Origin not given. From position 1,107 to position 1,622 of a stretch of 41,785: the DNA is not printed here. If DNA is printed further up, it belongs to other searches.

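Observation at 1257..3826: gp10-type tail-hub gene split in two by a 395-aa Ig-like plus Asp-box propeller insertion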

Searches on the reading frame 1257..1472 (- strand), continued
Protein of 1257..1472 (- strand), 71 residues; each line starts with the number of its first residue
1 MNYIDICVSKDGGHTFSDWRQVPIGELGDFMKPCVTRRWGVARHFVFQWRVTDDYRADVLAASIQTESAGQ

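Call 76: search_solved_structures(query=A4, max_evalue=0.01, show_alignments=5)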
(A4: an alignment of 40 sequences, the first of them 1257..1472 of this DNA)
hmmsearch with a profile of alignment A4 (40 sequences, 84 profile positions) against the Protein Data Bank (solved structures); distinct sequences matched with E-value up to 0.01: 55.
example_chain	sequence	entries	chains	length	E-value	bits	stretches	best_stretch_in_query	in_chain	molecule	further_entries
7eeq_1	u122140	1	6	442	3.5e-15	58.6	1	10-82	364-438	Needle head proteins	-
9vyg_M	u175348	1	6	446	9.9e-13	50.7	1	9-80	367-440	Stabilization protein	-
7lbu_A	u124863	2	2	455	2.6e-08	36.6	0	18-48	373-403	Exo-alpha-sialidase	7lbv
4j9t_A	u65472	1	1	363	3.3e-08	36.2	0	20-40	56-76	designed unnatural amino acid dependent metalloprotein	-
1eur_A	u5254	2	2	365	4.3e-08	35.8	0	20-40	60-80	SIALIDASE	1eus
2bf6_A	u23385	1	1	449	5.3e-08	35.5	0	14-33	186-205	EXO-ALPHA-SIALIDASE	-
8u2a_A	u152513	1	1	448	5.4e-08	35.5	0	14-33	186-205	Exo-alpha-sialidase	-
8u5o_A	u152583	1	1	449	5.4e-08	35.5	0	14-33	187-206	Exo-alpha-sialidase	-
2vk5_A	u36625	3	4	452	5.5e-08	35.5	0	14-33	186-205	EXO-ALPHA-SIALIDASE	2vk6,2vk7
5tsp_A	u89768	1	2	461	5.8e-08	35.4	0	14-33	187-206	Sialidase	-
4x6k_A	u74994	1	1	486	1.3e-07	34.3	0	15-35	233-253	Anhydrosialidase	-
4x47_A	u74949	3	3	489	1.3e-07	34.3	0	15-35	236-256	Anhydrosialidase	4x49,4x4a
1eut_A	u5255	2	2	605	5.4e-07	32.3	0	20-40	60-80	SIALIDASE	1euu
1wcq_A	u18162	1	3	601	5.7e-07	32.3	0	20-40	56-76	SIALIDASE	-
1w8n_A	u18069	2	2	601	6.6e-07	32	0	20-40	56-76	BACTERIAL SIALIDASE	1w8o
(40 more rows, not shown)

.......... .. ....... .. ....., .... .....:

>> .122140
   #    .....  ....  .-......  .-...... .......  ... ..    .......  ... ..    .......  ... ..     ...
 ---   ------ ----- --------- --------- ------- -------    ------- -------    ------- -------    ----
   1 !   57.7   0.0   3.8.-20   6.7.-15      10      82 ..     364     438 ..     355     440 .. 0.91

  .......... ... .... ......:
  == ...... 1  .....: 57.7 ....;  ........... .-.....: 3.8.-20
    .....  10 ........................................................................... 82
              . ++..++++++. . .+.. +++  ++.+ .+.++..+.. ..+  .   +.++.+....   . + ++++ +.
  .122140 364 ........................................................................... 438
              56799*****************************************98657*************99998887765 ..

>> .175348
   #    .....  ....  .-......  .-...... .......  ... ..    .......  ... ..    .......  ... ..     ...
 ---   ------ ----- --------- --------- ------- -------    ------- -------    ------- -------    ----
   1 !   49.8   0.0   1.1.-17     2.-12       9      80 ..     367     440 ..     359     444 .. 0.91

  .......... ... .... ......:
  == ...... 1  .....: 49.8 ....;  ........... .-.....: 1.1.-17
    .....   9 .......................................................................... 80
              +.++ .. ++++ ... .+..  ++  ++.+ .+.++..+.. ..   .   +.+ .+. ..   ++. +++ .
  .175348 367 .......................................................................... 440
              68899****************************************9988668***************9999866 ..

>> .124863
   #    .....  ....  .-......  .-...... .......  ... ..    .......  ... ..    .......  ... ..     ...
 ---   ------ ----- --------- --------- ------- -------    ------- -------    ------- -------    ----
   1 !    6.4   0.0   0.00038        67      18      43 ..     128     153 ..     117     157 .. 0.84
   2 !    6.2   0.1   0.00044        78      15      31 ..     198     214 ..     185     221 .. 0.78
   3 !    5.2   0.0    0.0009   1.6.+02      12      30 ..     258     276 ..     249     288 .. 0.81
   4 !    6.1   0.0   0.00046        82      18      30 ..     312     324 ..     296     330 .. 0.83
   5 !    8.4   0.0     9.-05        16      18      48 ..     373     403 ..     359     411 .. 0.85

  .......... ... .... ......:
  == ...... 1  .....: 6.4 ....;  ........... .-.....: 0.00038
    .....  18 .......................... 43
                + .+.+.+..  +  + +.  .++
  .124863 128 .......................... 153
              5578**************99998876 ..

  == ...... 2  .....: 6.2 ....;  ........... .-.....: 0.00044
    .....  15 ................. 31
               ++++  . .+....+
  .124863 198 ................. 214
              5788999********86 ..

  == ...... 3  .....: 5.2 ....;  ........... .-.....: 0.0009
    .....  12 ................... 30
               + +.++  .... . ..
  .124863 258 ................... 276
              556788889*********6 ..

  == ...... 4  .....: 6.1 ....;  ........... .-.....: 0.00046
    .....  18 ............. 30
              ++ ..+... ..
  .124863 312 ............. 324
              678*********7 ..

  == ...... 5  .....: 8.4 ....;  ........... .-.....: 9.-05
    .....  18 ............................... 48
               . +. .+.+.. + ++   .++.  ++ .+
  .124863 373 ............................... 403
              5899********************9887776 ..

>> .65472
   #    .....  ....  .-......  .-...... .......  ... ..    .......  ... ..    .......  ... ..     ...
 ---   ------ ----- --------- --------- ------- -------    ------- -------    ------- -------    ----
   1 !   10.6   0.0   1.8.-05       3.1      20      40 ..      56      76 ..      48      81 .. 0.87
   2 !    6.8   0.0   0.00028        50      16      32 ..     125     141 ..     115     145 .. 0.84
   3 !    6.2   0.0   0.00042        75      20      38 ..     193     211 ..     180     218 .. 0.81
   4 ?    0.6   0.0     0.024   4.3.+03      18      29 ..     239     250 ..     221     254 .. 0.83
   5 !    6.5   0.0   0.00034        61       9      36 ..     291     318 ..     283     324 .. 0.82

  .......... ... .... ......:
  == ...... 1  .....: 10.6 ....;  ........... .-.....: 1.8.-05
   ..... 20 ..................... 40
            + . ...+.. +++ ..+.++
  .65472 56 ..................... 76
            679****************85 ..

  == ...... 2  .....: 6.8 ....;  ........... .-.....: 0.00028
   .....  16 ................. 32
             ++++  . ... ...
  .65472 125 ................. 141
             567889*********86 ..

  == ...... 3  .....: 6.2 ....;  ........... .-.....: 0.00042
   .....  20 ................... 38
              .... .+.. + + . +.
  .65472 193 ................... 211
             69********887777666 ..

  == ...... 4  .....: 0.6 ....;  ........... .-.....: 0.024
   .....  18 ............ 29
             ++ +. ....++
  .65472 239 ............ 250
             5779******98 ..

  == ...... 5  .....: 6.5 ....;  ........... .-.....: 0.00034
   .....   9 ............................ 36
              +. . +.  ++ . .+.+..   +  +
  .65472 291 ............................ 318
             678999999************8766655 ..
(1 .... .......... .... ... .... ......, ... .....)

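Call 84: find_encoding_contigs(protein=P0008, flank=3000, max_places=3)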
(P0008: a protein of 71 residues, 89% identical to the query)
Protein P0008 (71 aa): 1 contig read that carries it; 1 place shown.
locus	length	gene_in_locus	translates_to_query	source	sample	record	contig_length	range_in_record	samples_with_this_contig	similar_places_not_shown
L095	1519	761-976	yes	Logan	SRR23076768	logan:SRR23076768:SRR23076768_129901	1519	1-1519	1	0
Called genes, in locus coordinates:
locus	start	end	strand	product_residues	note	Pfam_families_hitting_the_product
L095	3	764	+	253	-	?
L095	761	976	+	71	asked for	-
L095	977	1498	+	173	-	-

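Call 85: find_encoding_contigs(protein=P0029, flank=3000, max_places=3)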
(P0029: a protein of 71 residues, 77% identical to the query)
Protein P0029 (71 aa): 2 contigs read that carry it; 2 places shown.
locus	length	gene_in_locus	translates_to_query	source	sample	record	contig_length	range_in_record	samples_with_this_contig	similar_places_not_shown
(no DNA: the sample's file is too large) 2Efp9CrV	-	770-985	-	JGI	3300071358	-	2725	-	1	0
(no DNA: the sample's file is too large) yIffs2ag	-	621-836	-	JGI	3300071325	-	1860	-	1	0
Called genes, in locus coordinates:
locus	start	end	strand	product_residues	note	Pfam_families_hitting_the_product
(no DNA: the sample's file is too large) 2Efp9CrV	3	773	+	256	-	?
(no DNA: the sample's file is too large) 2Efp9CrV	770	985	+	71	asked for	-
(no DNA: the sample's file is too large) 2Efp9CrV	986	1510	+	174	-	-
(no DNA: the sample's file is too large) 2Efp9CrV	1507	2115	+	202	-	-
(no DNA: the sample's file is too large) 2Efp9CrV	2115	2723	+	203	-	?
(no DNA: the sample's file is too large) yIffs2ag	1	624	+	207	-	?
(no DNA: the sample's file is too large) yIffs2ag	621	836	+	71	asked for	-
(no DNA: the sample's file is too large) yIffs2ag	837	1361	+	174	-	-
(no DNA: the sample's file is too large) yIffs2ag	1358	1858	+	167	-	?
